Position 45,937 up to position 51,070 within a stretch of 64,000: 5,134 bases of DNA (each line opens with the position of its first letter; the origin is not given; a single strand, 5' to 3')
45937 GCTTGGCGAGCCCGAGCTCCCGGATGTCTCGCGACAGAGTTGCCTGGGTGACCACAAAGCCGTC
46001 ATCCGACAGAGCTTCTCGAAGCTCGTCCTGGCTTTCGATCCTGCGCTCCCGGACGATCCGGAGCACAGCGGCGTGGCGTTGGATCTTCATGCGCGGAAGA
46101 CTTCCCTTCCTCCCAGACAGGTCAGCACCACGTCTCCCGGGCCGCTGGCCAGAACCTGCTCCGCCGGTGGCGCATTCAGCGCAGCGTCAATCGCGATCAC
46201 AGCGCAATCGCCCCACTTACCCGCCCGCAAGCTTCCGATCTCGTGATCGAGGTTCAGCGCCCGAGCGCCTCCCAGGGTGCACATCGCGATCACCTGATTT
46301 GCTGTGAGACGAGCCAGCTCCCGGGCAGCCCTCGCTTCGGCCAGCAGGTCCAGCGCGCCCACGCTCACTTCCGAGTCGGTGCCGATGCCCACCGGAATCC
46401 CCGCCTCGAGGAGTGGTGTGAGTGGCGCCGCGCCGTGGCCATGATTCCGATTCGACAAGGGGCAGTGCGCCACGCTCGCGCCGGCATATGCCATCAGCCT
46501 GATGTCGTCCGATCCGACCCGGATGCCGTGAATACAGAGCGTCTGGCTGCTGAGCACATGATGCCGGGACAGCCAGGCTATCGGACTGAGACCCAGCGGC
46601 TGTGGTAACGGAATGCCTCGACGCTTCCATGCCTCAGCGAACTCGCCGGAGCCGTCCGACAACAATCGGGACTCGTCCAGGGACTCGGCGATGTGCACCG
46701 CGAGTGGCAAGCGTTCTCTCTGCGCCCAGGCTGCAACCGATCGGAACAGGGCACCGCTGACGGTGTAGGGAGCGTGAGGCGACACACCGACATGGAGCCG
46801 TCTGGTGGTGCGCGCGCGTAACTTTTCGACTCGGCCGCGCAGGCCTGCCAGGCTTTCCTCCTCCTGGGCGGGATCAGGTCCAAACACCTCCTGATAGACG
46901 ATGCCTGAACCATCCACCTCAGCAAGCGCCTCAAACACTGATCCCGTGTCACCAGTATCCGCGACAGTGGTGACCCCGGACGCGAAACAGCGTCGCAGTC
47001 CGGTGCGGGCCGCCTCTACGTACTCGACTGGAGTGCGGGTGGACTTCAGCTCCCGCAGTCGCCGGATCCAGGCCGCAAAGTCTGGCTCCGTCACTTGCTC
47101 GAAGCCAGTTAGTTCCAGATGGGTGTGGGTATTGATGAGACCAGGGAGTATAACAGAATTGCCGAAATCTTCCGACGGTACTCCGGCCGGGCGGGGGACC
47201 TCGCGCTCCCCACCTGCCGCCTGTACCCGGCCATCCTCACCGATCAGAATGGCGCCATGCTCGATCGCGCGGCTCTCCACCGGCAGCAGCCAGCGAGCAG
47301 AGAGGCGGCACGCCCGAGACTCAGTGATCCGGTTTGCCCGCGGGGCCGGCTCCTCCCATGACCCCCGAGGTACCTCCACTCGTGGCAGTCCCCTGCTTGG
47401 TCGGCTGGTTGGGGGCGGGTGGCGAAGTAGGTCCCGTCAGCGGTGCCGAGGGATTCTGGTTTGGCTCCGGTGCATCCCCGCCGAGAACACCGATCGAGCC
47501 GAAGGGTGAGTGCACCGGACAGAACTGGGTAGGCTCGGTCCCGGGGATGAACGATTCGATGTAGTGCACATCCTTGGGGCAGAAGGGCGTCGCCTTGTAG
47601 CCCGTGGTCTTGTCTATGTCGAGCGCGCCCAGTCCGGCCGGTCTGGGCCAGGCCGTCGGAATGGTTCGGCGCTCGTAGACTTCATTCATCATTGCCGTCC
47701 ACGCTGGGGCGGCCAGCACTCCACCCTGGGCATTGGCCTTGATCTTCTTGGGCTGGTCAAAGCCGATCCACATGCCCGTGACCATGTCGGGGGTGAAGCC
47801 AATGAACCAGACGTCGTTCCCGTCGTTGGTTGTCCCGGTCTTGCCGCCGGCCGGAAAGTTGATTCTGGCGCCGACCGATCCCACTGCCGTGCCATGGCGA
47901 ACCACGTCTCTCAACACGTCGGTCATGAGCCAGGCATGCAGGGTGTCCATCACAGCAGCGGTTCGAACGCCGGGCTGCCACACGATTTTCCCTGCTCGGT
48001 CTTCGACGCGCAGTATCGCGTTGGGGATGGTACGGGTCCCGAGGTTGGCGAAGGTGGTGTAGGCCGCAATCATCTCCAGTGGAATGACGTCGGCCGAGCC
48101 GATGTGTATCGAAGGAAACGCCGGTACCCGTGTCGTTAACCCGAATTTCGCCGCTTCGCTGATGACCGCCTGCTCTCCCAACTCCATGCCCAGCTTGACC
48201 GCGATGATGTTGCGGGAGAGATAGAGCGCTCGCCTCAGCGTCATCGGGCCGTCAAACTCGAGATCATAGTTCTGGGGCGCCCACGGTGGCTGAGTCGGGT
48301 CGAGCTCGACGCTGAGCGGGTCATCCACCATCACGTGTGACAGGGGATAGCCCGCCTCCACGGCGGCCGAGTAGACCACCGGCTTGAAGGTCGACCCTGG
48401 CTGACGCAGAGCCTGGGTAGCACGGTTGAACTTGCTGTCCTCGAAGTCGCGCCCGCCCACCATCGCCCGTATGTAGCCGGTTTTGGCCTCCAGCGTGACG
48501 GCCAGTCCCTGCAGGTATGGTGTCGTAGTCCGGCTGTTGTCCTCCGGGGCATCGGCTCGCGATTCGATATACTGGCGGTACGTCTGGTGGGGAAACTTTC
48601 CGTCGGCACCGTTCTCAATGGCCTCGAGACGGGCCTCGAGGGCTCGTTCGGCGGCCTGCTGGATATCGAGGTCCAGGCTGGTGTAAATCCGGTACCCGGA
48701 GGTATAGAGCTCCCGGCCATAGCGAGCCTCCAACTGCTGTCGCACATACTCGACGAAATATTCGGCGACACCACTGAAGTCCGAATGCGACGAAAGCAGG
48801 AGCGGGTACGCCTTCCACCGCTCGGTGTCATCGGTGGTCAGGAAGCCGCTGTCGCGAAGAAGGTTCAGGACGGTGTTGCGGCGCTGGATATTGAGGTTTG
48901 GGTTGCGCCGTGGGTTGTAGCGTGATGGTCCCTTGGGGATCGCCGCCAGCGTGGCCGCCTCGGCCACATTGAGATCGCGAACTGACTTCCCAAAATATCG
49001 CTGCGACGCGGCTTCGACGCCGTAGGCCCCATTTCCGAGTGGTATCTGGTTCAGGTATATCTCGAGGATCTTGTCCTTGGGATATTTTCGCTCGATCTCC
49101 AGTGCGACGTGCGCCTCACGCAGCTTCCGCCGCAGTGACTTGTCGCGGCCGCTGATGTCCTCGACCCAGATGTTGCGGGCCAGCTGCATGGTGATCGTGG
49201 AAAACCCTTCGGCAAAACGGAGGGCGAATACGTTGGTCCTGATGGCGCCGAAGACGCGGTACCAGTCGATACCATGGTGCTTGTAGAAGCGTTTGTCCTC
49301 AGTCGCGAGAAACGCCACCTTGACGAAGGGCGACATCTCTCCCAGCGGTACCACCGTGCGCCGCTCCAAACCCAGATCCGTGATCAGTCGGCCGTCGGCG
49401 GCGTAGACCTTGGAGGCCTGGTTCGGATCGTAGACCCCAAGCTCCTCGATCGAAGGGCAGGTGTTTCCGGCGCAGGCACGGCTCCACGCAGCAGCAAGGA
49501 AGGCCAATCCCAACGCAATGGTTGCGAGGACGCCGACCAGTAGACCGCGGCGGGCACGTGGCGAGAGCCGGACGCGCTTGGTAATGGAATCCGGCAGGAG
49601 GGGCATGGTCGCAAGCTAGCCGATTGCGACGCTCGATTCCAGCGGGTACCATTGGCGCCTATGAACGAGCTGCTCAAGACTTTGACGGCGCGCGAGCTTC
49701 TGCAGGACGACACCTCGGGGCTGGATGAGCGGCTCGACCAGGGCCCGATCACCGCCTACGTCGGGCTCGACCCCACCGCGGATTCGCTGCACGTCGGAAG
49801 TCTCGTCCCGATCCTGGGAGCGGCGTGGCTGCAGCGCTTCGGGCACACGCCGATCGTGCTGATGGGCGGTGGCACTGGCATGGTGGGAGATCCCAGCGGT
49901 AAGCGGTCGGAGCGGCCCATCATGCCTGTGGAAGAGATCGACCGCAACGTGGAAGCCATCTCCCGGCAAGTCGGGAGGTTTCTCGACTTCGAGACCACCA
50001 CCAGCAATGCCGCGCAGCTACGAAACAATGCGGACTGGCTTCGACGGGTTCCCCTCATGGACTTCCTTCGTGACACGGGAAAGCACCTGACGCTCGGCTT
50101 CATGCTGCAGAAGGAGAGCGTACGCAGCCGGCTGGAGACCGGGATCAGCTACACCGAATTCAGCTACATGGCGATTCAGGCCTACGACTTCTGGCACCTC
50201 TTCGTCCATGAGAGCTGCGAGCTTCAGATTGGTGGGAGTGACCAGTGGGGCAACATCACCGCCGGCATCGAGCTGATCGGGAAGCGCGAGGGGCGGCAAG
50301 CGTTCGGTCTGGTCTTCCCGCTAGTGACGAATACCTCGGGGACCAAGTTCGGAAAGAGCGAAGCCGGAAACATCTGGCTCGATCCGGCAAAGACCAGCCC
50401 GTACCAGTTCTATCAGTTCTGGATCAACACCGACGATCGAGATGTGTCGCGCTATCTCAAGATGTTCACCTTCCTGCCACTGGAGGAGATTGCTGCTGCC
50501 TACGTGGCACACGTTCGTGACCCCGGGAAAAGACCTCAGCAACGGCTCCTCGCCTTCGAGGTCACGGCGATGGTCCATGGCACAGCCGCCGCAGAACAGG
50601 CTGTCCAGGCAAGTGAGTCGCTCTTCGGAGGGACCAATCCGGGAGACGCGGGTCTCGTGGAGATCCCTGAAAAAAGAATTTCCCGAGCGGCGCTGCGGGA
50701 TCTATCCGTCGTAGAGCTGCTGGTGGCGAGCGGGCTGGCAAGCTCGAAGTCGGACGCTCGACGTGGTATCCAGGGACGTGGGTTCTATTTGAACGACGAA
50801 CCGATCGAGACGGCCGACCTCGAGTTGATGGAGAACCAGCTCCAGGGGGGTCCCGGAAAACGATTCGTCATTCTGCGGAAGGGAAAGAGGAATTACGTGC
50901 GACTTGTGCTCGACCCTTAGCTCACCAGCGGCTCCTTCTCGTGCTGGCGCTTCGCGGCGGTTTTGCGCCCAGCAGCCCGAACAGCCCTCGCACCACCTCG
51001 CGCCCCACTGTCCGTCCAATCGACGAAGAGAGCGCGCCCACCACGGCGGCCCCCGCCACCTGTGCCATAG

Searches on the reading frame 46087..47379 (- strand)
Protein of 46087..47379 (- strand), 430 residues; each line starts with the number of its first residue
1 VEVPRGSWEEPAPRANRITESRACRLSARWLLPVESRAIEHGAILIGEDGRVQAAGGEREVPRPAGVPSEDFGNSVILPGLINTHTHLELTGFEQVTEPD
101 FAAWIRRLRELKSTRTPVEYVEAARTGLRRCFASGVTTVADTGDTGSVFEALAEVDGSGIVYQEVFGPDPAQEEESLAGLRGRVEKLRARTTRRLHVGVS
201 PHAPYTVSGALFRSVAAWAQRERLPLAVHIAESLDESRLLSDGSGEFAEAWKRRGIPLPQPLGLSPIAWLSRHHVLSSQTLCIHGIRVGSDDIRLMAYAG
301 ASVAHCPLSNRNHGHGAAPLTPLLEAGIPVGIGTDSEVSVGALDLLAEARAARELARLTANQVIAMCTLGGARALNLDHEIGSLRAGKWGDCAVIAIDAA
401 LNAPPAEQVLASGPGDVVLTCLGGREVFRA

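Call 37: search_protein_families(library=pfam, proteins=[window:46087-47379:-], max_evalue=0.001)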
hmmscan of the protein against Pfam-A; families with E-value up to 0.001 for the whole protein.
window:46087-47379:- (430 aa): 2 families
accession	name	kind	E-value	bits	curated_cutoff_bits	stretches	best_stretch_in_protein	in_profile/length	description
PF01979.26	Amidohydro_1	-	7.5e-42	144.2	25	1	76-425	1-343/345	Amidohydrolase family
PF07969.17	Amidohydro_3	-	4.8e-17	63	29.7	1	113-428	151-472/472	Amidohydrolase family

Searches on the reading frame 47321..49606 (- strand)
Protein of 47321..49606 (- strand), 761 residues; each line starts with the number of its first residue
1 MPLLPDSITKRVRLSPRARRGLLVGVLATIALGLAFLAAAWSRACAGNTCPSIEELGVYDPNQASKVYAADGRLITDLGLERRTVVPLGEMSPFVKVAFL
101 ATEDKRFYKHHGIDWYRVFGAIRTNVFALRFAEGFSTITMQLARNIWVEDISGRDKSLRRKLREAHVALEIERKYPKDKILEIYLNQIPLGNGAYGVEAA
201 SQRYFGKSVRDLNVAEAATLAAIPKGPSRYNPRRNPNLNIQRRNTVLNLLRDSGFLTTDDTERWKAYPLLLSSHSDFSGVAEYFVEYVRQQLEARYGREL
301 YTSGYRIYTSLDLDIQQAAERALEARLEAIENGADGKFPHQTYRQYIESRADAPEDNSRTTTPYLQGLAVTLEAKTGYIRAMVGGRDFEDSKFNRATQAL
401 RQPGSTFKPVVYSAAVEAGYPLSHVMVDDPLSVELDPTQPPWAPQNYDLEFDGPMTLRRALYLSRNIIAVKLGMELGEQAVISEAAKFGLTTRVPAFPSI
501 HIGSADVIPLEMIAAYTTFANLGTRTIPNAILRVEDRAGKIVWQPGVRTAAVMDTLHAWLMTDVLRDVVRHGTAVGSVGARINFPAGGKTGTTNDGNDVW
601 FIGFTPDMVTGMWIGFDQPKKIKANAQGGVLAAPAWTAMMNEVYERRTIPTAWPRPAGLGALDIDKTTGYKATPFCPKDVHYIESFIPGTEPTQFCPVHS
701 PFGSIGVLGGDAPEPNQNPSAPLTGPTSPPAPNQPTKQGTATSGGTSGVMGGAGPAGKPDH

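Call 37: search_protein_families(library=pfam, proteins=[window:47321-49606:-], max_evalue=0.001)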
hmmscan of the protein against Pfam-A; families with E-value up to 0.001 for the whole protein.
window:47321-49606:- (761 aa): 2 families
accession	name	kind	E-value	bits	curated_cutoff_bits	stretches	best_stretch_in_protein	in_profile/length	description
PF00912.28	Transgly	-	9.6e-60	201.5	27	1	72-249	2-176/178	Transglycosylase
PF00905.27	Transpeptidase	-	6.9e-30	104.7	22.1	1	367-635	1-293/299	Penicillin binding protein transpeptidase domain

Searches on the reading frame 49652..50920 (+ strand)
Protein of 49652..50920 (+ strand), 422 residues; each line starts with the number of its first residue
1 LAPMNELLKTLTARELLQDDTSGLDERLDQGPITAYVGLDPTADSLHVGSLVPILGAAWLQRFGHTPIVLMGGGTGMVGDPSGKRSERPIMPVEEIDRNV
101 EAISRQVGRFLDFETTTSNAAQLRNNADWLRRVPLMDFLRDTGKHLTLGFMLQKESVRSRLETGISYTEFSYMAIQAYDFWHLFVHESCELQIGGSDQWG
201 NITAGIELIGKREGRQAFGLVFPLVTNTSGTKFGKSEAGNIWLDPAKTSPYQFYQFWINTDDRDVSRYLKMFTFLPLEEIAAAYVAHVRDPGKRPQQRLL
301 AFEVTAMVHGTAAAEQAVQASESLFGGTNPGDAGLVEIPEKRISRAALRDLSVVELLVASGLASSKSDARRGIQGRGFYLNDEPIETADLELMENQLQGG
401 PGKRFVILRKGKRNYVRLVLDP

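Call 37: search_protein_families(library=pfam, proteins=[window:49652-50920:+], max_evalue=0.001)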
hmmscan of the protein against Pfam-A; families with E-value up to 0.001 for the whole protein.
window:49652-50920:+ (422 aa): 3 families
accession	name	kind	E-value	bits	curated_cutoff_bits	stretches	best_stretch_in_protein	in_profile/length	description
PF00579.31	tRNA-synt_1b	-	1.6e-77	261.2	21.1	1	30-325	3-291/292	tRNA synthetases class I (W and Y)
PF22421.1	SYY_C-terminal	-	5.3e-11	42.7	27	1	349-416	17-81/83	Tyrosine--tRNA ligase SYY-like C-terminal domain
PF01479.30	S4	-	0.00083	19.5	22.8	0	356-386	6-36/48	S4 domain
